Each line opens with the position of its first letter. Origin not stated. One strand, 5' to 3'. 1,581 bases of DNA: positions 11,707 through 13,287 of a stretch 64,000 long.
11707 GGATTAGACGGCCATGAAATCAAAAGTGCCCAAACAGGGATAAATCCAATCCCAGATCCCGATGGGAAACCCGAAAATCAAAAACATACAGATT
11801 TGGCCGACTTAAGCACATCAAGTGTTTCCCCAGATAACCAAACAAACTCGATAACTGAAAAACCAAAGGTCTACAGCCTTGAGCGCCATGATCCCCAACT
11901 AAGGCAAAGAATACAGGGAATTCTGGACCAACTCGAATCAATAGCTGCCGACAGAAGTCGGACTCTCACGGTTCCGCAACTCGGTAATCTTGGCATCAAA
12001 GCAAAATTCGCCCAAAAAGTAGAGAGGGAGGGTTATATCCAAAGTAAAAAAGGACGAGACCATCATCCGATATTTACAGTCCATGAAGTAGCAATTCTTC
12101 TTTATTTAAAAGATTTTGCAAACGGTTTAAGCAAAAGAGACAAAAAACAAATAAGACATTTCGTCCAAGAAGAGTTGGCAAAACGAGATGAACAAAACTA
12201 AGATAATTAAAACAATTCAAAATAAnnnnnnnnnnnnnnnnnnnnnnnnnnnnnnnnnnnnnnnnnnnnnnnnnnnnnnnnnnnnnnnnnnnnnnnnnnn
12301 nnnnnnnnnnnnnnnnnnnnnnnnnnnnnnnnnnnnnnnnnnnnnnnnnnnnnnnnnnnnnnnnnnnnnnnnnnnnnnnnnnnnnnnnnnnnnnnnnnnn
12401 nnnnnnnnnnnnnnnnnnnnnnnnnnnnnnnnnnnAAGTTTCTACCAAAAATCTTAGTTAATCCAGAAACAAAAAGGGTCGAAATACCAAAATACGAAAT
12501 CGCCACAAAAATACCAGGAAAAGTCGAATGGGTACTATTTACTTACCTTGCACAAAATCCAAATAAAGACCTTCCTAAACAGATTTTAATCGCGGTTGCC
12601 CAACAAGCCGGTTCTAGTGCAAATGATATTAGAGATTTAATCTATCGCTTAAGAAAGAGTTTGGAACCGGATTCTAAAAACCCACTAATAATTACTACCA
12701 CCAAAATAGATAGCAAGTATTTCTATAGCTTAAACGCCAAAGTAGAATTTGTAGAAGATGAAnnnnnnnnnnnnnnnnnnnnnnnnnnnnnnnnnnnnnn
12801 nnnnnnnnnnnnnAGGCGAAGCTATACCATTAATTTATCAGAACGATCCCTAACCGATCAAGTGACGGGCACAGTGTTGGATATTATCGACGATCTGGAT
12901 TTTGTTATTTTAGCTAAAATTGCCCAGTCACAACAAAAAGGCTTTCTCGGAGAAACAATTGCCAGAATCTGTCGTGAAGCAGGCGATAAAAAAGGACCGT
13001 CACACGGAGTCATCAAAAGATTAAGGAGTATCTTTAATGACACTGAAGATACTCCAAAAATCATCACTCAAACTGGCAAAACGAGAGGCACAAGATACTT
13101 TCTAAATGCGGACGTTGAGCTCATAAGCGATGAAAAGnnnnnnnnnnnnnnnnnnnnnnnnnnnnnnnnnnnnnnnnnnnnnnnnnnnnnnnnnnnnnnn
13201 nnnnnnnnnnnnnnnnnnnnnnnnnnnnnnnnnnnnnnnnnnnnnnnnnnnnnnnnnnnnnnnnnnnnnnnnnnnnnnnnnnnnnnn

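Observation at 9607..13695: Three OmpR/PhoB-type winged-helix domains embedded in two large proteins that lack receiver domains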

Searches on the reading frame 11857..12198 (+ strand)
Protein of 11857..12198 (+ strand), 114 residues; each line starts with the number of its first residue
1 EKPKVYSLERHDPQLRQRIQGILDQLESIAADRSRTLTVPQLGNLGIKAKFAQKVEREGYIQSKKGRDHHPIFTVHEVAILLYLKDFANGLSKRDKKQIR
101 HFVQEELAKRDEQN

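Call 53: search_solved_structures(query=A5, max_evalue=10, show_alignments=1)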
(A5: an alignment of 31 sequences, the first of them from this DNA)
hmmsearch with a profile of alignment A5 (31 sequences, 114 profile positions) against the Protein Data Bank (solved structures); distinct sequences matched with E-value up to 10: 7.
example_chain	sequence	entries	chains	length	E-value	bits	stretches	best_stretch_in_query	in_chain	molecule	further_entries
7tec_A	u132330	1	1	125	0.0032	21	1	46-106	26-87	HTH-type transcriptional regulator GlnR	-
5cwb_A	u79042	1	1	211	0.014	19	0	13-59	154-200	Designed helical repeat protein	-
7unh_A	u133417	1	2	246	0.1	16.2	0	11-31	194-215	SP2 designed chlorophyll dimer protein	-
7uni_A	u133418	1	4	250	0.11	16.1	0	11-31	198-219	SP2-ZnPPaM designed chlorophyll dimer protein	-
4jwq_A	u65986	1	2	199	0.21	15.2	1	68-106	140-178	Calcium-dependent protein kinase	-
7mwr_B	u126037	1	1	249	0.58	13.8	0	12-58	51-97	LHD101B4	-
23or_B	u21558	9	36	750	3.4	11.3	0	7-60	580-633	Retron Eco8 OLD nuclease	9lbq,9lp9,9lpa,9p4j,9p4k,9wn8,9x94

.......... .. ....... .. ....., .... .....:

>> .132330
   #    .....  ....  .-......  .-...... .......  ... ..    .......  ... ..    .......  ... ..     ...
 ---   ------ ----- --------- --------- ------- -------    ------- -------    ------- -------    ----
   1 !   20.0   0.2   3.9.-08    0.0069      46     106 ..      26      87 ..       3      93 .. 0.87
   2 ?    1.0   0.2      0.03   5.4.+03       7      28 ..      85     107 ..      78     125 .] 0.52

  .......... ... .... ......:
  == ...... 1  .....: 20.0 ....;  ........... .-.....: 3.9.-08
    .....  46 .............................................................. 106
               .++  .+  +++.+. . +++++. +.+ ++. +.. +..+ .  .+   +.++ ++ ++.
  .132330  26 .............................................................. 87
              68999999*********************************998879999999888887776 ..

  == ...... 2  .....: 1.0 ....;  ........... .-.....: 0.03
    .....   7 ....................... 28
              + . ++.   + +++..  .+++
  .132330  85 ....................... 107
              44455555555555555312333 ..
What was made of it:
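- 11857..12195 (+): X CTD-X: C-terminal MerR/excisionase-like HTH domain (aa 751-863). Profile vs GlnR (MerR family) E=0.003 (call 53).
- On MerR/excisionase-type HTH (for CTD-X): Profile vs GlnR E=0.003 (call 53).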

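Call 58: search_protein_families(library=pfam, alignment_id=A5, max_evalue=0.1)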
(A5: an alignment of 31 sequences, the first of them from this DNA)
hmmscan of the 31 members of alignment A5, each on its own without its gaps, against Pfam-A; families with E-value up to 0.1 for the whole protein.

A. member 1, seq(114 aa): 1 family
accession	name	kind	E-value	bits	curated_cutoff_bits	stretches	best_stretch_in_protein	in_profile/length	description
PF13338.12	AbiEi_4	-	0.086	13.4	25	0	24-61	1-38/49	Transcriptional regulator, AbiEi antitoxin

B. families by the number of members that match (of 31 scanned): 16 families
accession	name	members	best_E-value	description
PF13411.12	MerR_1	2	0.037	MerR HTH family regulatory protein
PF08876.17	DUF1836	1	0.0001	Domain of unknown function (DUF1836)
PF02604.26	PhdYeFM_antitox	1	0.0075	Antitoxin Phd_YefM, type II toxin-antitoxin system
PF14287.11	DUF4368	1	0.0076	Domain of unknown function (DUF4368)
PF04435.23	SPK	1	0.04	Domain of unknown function (DUF545)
PF22652.1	DUF7006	1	0.042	Family of unknown function (DUF7006)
PF06798.17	PrkA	1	0.054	PrkA serine protein kinase C-terminal domain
PF17970.7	bMG1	1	0.06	Bacterial Alpha-2-macroglobulin MG1 domain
PF24132.1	DUF7399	1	0.063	Family of unknown function (DUF7399)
PF01406.26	tRNA-synt_1e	1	0.065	tRNA synthetases class I (C) catalytic domain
PF20306.3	Sp-DndD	1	0.068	Small protein found in certain Dnd DNA modification systems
PF18476.7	PIN_8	1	0.076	PIN like domain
PF16677.11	GP3_package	1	0.085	DNA-packaging protein gp3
PF13338.12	AbiEi_4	1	0.086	Transcriptional regulator, AbiEi antitoxin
PF09397.16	FtsK_gamma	1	0.096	Ftsk gamma domain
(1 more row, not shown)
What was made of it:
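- On MerR/excisionase-type HTH (for CTD-X): 2/31 members give weak MerR_1 hits (call 58).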

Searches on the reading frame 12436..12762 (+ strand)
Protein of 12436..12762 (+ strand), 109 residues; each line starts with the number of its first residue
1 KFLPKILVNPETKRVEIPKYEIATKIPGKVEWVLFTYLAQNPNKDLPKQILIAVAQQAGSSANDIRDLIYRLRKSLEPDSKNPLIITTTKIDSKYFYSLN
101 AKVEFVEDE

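Call 13: search_protein_families(library=pfam, proteins=[window:12436-12762:+], max_evalue=10)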
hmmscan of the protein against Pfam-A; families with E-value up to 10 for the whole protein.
seq(109 aa): 1 family
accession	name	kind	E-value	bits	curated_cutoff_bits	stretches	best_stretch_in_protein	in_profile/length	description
PF00486.34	Trans_reg_C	-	2.5e-06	27.9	26.2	1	31-89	10-70/77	Transcriptional regulatory protein, C terminal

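Call 46: search_solved_structures(query=A3, max_evalue=1, show_alignments=2)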
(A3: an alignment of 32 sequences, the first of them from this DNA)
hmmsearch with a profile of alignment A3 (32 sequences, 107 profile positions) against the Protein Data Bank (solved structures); distinct sequences matched with E-value up to 1: 73 (the best 60 are shown).
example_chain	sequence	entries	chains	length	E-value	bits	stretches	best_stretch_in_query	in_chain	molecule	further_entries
1p2f_A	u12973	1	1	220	1.1e-09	41.6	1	6-87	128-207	Response Regulator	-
6iju_A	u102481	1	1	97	6.7e-08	35.9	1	5-86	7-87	DNA-binding response regulator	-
6kyx_A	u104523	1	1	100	7.3e-08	35.8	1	5-86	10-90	DNA-binding response regulator ArlR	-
6is4_A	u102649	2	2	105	8.5e-08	35.6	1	5-86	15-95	Response regulator ArlR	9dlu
2zxj_A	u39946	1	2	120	9.2e-08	35.4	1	4-99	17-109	Transcriptional regulatory protein walR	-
2k4j_A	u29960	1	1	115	1.7e-07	34.6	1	8-98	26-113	Putative TRANSCRIPTIONAL REGULATOR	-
3zq7_A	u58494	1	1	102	1.5e-06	31.6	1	6-90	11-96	KDP OPERON TRANSCRIPTIONAL REGULATORY PROTEIN KDPE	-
2naz_A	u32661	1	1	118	1.6e-06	31.5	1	5-91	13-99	Transcriptional regulatory protein RstA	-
8uvx_B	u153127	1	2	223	3.2e-06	30.5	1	5-85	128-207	DNA-binding response regulator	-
8uuz_A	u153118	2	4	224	3.3e-06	30.5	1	5-85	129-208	DNA-binding response regulator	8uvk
9dvt_R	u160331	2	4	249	4.5e-06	30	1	19-88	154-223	DNA-binding dual master transcriptional regulator RpaA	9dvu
7nmb_A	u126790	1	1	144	5e-06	29.9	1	18-107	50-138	Cholera toxin transcriptional activator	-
8b4b_W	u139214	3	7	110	6.2e-06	29.6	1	18-106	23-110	Cholera toxin transcriptional activator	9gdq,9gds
4kny_A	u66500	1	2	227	8.8e-06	29.1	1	6-90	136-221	KDP operon transcriptional regulatory protein KdpE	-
4kfc_A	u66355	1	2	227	9.9e-06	28.9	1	6-90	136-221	KDP operon transcriptional regulatory protein KdpE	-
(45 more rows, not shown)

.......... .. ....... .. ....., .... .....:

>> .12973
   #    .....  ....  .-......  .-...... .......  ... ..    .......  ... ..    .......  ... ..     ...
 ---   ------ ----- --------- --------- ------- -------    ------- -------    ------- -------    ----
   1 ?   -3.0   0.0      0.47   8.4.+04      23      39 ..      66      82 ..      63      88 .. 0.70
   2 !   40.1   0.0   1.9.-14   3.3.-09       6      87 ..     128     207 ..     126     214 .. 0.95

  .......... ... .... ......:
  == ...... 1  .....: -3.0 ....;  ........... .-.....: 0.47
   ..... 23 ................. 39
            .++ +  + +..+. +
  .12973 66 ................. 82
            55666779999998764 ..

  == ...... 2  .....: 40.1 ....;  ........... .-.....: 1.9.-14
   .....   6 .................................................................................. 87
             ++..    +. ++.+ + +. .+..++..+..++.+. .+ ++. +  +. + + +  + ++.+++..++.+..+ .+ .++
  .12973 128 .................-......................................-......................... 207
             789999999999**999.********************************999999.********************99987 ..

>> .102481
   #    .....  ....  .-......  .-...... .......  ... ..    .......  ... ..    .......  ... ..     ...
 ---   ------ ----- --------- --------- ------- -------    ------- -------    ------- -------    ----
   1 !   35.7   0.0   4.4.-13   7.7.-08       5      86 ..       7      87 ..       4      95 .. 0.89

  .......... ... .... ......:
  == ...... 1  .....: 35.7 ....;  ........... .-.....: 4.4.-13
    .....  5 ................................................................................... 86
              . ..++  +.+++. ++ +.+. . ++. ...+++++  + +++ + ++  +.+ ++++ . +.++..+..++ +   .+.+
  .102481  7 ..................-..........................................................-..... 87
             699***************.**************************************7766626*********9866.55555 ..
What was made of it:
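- OmpR-type and MerR-type HTH domains are classic transcription-factor domains (calls 46, 53).
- On OmpR/PhoB winged-helix domain (Trans_reg_C, PF00486): The module-family profile vs solved OmpR/PhoB domains gives E=1.1e-9 (call 46).
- Checked: A profile of this module family (three of its 32 sequences come from this window) hits solved OmpR/PhoB effector domains: DrrB 1p2f E=1.1e-9, then ArlR, WalR, KdpE, ToxR, CadC, OmpR (call 46).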

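Call 56: search_protein_families(library=pfam, alignment_id=A3, max_evalue=0.01)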
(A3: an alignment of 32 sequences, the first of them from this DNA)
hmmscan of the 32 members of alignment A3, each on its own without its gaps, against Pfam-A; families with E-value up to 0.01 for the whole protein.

A. member 1, seq(108 aa): 1 family
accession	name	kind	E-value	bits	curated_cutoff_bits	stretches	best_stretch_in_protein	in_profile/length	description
PF00486.34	Trans_reg_C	-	2.5e-06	27.9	26.2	1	31-89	10-70/77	Transcriptional regulatory protein, C terminal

B. families by the number of members that match (of 32 scanned): 4 families
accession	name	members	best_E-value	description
PF00486.34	Trans_reg_C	9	2.5e-06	Transcriptional regulatory protein, C terminal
PF20782.3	TssR_VWA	1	0.0032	TssR protein VWA domain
PF14053.11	DUF4248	1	0.0049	Domain of unknown function (DUF4248)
PF09182.16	PuR_N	1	0.0096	Bacterial purine repressor, N-terminal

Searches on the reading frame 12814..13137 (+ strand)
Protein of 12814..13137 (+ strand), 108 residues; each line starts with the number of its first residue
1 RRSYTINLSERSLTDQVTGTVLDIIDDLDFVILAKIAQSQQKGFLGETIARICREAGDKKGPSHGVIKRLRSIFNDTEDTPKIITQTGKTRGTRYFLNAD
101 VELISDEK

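Call 13: search_protein_families(library=pfam, proteins=[window:12814-13137:+], max_evalue=10)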
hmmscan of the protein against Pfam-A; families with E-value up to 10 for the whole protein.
seq(108 aa): 0 families
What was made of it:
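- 12823..13125 (+): Y wH1b: OmpR/PhoB-type winged helix (aa 200-300). No direct Pfam hit (call 13).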
